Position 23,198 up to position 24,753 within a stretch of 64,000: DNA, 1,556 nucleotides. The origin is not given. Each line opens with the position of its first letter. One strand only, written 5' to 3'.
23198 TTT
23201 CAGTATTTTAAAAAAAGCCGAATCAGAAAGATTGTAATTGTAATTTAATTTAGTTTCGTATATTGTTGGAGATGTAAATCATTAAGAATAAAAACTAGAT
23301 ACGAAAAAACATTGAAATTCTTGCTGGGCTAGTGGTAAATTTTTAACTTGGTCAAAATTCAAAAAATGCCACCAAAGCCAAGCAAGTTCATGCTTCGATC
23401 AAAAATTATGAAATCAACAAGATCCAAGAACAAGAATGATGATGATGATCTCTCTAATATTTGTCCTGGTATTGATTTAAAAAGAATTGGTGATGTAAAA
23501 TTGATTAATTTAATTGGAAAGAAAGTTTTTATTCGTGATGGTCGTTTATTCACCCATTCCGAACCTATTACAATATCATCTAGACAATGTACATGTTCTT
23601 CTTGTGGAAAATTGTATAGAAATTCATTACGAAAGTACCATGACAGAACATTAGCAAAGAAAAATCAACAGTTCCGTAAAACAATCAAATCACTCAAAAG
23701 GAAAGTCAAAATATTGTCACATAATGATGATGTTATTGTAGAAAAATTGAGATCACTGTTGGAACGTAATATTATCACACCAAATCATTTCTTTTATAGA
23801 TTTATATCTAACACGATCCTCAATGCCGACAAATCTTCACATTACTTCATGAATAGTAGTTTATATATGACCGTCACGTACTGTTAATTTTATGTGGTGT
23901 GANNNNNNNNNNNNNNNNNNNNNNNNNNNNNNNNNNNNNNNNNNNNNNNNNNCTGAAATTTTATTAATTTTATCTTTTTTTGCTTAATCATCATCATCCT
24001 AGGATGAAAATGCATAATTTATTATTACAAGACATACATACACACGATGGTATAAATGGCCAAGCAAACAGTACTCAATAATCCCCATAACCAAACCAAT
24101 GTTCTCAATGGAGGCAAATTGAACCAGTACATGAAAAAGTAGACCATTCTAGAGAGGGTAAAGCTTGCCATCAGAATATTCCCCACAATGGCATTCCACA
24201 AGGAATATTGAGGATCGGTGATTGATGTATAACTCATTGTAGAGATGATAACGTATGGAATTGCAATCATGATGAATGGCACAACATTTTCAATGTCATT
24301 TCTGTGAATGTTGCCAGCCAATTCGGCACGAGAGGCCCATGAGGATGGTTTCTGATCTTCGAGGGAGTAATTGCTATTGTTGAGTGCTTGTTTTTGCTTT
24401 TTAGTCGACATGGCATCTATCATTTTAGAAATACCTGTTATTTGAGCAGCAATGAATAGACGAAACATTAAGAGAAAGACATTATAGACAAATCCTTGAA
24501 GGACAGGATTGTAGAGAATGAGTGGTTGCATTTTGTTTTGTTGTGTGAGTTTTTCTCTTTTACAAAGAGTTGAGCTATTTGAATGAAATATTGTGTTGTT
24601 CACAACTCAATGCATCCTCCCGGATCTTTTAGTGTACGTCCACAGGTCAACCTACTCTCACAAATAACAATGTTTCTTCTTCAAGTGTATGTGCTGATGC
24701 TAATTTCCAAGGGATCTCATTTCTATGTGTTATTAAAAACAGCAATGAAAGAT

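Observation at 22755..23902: Compact element with perfect 57-bp terminal inverted repeats carrying a small basic Cys/His protein gene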

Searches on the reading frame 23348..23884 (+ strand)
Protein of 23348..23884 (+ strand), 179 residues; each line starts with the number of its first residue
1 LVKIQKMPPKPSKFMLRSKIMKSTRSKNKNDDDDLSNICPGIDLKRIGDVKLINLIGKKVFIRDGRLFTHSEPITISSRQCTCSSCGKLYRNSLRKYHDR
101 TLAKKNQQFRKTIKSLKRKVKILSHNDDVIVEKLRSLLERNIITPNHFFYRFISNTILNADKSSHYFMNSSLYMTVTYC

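Call 7: search_protein_families(library=pfam, proteins=[window:23366-23884:+], max_evalue=1)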
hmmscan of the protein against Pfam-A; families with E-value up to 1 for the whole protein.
window:23366-23884:+ (173 aa): 2 families
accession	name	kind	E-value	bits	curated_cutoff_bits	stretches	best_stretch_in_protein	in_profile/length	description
PF04977.20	DivIC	-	0.011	15.9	28.9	1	95-147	28-78/80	Septum formation initiator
PF12329.13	TMF_DNA_bd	-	0.63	10.5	35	0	96-129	24-57/74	TATA element modulatory factor 1 DNA binding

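Call 8: search_solved_structures(query=window:23366-23884:+, max_evalue=10)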
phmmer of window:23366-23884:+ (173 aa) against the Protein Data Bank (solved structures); distinct sequences matched with E-value up to 10: 4.
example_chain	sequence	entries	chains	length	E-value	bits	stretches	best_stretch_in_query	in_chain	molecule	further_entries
1nr3_A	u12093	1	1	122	0.055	16.5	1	99-163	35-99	DNA-binding protein tfx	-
6am3_X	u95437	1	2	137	0.75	12.8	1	111-169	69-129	Regulator of G-protein signaling 17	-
1zv4_X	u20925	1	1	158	1.1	12.4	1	111-169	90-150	Regulator of G-protein signaling 17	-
1dh3_A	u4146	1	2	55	1.3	12.1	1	88-132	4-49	TRANSCRIPTION FACTOR CREB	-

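Call 9: find_homologous_proteins(query=window:23366-23884:+, max_evalue=0.01)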
Query window:23366-23884:+: 52 candidates shared short words with the query, none scored E <= 0.01.

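Call 10: find_encoding_contigs(protein=window:23366-23884:+, flank=10000, max_places=10)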
Protein window:23366-23884:+ (173 aa): no gene with exactly this product is on record in the collection.

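Call 28: search_protein_representatives(protein=window:23366-23884:+)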
Query: 173 residues. Proteins with E-value up to 0.001 (for the whole library): 1; up to 1e-10: 1; up to 1e-30: 0. The best 1 are listed.
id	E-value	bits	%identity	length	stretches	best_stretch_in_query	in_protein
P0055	2.9e-21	92.2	41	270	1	22-164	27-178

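Call 30: list_cluster_members(proteins=[P0055])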
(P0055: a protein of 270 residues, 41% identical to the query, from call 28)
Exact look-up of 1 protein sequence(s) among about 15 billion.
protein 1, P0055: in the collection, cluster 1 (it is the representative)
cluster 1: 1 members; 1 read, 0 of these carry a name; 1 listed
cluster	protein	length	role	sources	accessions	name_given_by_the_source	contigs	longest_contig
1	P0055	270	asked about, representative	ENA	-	-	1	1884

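Call 31: search_protein_families(library=pfam, proteins=[P0055], max_evalue=10)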
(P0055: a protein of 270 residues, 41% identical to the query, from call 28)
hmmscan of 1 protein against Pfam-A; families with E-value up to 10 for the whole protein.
P0055 (270 aa): 0 families

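Call 32: find_encoding_contigs(protein=P0055, flank=10000)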
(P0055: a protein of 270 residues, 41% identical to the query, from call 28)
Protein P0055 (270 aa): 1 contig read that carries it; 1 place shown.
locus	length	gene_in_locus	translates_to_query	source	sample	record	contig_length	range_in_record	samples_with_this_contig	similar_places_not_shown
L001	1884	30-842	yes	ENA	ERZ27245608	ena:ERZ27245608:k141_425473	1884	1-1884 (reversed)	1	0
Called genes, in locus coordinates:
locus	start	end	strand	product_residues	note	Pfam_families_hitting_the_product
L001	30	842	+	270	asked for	-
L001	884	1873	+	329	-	-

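Call 36: search_protein_families(library=pfam, proteins=[L001:851-1870:+], max_evalue=10)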
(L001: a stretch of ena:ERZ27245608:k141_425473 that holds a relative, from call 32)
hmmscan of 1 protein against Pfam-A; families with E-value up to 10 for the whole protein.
L001:851-1870:+ (340 aa): 1 family
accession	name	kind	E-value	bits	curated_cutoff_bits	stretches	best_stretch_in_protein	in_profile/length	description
PF21787.3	TNP-like_RNaseH_N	-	2.4e-06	28.3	24.6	1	3-123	25-134/137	TNP-like, RNase H N-terminal domain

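Call 37: search_solved_structures(query=L001:851-1870:+, max_evalue=10, show_alignments=2)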
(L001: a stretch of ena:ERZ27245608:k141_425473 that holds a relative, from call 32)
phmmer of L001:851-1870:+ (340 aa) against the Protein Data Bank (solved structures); distinct sequences matched with E-value up to 10: 2.
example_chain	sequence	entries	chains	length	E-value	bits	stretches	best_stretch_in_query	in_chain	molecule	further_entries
5apx_A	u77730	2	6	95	0.26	14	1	87-138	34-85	GENERAL CONTROL PROTEIN GCN4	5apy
5h1s_g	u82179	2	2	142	1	12.1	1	185-252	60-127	50S ribosomal protein 5 alpha, chloroplastic | PSRP5alpha, chloroplastic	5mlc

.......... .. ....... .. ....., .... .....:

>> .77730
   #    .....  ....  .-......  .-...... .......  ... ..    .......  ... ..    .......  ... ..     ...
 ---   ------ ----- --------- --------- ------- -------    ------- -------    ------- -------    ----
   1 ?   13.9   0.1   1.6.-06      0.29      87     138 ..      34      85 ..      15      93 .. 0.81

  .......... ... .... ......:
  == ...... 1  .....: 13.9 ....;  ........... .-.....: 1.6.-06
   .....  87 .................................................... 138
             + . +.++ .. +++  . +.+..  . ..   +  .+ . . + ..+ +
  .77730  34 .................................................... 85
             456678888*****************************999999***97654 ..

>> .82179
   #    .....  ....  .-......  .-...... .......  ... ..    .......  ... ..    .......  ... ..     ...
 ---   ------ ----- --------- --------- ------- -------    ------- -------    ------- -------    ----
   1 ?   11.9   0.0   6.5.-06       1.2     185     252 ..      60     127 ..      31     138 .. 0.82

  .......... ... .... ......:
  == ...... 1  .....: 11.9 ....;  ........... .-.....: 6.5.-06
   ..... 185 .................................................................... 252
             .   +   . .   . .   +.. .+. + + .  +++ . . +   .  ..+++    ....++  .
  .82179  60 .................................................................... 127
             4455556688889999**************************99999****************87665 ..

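Call 43: find_related_loci(query=A2, collection=metagenome_contigs, flank=10000)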
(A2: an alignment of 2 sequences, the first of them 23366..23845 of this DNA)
Query A2 (160 aa) in metagenome_contigs; peptide patterns used: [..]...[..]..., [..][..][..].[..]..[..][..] (x = any residue, [..] = any of these).
365 stretches matched a pattern, but none encodes a relative of the query by tblastn (E <= 1e-3).

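Call 44: find_encoding_contigs(protein=window:23348-23884:+, flank=10000)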
Protein window:23348-23884:+ (179 aa): no gene with exactly this product is on record in the collection.

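Call 56: predict_structure(alignment_id=A2)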
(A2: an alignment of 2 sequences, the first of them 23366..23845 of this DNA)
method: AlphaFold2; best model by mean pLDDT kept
length: 160 residues; sequences in the alignment: 2
mean_pLDDT: 43.7   pTM: 0.23
mean pLDDT of the five models: 43.7, 43.1, 41.4, 41.1, 40.6
residues with pLDDT >= 90: 0; 70-90: 0; 50-70: 33; < 50: 127
segments of 3 or more residues with pLDDT < 50: 15-30, 39-54, 56-61, 71-74, 81-160
pLDDT, mean of each block of 10 residues (from residue 1): 54 47 42 50 41 46 51 50 40 37 39 36 43 45 40 38
secondary structure, 60 per line:
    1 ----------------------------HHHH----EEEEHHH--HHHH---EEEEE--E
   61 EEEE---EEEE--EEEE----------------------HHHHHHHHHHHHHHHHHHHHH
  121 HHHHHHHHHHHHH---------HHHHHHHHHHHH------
elements in order: H29-32 E37-40 H46-49 E53-57 E60-64 E68-71 E74-77 H100-133 H143-154

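Call 57: search_solved_structures(query=A1, max_evalue=10, show_alignments=3)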
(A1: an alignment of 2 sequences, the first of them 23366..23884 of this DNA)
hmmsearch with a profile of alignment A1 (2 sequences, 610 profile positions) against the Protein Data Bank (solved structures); distinct sequences matched with E-value up to 10: 3.
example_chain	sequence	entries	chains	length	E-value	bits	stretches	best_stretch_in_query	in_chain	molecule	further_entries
6wvj_D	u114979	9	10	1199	1.1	11.1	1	388-463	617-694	DNA-directed RNA polymerase subunit beta'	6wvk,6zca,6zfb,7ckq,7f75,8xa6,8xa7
1hwt_C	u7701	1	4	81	3.6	9.4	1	85-137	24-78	PROTEIN (HEME ACTIVATOR PROTEIN)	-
2hap_C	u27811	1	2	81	3.6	9.4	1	85-137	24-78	PROTEIN (HEME ACTIVATOR PROTEIN)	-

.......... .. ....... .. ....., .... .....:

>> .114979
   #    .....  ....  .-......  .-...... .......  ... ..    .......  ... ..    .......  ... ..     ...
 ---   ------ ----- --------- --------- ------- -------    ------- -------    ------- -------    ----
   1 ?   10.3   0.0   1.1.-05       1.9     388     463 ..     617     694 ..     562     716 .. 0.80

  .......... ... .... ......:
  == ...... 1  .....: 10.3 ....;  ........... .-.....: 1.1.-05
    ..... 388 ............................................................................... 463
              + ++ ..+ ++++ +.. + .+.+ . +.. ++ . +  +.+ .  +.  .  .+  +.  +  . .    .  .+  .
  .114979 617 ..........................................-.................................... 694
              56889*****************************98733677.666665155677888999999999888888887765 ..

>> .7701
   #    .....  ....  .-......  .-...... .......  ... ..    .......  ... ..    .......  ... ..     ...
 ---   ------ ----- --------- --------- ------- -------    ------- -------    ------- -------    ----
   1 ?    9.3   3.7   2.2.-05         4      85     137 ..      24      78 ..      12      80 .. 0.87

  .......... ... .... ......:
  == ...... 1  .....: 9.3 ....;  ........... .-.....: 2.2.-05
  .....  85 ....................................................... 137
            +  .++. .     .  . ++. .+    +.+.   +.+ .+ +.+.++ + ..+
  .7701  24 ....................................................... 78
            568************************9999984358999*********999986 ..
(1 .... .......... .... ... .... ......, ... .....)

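Call 65: find_related_loci(query=A2, collection=viral_contigs, flank=5000)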
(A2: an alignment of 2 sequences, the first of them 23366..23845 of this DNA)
Query A2 (160 aa) in viral_contigs; peptide patterns used: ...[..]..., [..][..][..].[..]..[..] (x = any residue, [..] = any of these).
272 stretches matched a pattern, but none encodes a relative of the query by tblastn (E <= 1e-3).

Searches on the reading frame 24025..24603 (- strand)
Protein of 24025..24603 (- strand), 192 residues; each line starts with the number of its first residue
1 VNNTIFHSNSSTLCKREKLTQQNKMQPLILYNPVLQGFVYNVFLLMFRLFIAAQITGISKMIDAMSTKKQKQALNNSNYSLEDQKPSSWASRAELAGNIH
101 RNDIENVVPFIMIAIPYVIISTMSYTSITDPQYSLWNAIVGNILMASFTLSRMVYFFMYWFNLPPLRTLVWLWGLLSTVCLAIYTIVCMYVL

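Call 7: search_protein_families(library=pfam, proteins=[window:24025-24603:-], max_evalue=1)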
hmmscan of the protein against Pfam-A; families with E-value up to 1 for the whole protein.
window:24025-24603:- (192 aa): 2 families
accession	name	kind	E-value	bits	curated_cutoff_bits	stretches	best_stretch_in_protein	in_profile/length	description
PF01124.23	MAPEG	-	6.3e-12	46.2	23.4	1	45-186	11-128/129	MAPEG family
PF15010.11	FAM131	-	0.031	14.7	27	1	13-110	118-209/290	Putative cell signalling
